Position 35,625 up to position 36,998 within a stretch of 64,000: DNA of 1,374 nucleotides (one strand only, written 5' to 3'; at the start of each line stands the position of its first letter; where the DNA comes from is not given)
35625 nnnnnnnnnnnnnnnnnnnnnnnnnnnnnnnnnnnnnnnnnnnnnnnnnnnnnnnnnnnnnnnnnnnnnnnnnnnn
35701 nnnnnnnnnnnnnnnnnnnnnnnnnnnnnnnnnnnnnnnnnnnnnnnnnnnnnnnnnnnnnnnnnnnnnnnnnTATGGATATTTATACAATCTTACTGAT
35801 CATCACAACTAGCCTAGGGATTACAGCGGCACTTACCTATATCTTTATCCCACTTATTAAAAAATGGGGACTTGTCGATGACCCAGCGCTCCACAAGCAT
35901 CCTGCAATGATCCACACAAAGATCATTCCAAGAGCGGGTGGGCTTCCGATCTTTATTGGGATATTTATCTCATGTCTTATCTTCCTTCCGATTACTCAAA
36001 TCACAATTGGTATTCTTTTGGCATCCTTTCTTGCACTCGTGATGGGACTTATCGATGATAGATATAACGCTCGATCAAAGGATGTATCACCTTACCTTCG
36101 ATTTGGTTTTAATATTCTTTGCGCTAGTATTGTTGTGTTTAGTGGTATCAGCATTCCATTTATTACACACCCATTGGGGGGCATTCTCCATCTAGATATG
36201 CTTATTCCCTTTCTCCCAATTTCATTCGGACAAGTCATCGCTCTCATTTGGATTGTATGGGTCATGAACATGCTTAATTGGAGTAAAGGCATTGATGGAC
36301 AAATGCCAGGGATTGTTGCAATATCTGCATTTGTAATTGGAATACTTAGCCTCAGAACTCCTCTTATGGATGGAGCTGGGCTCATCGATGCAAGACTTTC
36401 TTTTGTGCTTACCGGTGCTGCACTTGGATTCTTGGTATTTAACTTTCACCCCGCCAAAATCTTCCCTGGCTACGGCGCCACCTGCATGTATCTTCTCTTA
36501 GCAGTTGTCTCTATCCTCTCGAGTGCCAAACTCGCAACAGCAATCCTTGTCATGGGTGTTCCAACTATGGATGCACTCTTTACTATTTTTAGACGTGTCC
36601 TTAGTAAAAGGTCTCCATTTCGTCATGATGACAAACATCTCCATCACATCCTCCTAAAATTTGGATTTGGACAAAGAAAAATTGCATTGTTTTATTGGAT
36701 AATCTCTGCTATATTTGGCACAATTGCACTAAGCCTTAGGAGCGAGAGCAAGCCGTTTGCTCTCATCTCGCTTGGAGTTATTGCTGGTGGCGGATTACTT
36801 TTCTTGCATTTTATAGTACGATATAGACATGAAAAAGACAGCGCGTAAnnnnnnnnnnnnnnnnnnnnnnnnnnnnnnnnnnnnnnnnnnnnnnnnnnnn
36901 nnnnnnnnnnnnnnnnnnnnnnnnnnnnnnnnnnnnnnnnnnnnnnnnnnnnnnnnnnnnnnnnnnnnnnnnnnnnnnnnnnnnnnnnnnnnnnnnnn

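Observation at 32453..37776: Envelope glycosylation cluster: GT2 + GT-C (ArnT/PMT-like) + GT4 (WecA/MraY-like) + DPPR-synthase-like UbiA enzyme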

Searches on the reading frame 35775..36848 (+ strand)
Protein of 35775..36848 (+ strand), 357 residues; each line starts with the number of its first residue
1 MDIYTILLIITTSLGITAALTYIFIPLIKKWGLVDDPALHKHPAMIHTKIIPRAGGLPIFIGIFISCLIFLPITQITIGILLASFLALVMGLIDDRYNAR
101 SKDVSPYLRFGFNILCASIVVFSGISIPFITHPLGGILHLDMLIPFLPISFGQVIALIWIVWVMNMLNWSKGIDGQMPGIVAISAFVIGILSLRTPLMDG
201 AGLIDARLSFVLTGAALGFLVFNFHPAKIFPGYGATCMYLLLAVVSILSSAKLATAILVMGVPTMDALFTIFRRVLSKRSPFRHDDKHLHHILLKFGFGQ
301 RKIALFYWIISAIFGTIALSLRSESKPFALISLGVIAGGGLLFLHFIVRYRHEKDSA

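Call 3: search_protein_families(library=pfam, proteins=[window:35775-36848:+], max_evalue=0.01)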
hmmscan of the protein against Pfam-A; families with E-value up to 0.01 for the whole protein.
window:35775-36848:+ (357 aa): 1 family
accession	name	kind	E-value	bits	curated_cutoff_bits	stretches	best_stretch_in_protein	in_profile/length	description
PF00953.26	Glycos_transf_4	-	2.9e-23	83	27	1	78-249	2-159/160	Glycosyl transferase family 4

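Call 4: search_protein_families(library=ncbifam, proteins=[window:35775-36848:+], max_evalue=0.01)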
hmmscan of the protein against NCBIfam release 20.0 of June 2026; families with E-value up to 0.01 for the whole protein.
window:35775-36848:+ (357 aa): 3 families
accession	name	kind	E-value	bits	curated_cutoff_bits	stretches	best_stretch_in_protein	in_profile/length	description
TIGR02380.1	ECA_wecA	exception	2.8e-26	92.5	326.05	1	21-319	15-306/346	UDP-N-acetylglucosamine--undecaprenyl-phosphate N-acetylglucosaminephosphotransferase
NF053644.1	MraY_archaea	equivalog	9.9e-19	67.8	450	2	155-319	185-340/340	pseudomurein biosynthesis MraY family phospho-N-acetylmuramoyl-pentapeptide-transferase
TIGR00445.1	mraY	equivalog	3.8e-12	46.3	192.05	1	46-320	30-316/321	phospho-N-acetylmuramoyl-pentapeptide-transferase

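Call 67: search_solved_structures(query=window:35775-36848:+, max_evalue=0.01)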
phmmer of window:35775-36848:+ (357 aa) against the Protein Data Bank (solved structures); distinct sequences matched with E-value up to 0.01: 3.
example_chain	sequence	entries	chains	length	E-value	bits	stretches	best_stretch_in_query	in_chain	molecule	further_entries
9zno_A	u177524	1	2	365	2.5e-11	46.7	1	48-320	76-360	Phospho-N-acetylmuramoyl-pentapeptide-transferase (MraY)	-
4j72_A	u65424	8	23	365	3.5e-11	46.2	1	48-321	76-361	Phospho-N-acetylmuramoyl-pentapeptide-transferase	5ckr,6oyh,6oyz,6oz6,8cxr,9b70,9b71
5jnq_A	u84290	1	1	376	1.7e-06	30.9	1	6-321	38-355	Phospho-N-acetylmuramoyl-pentapeptide-transferase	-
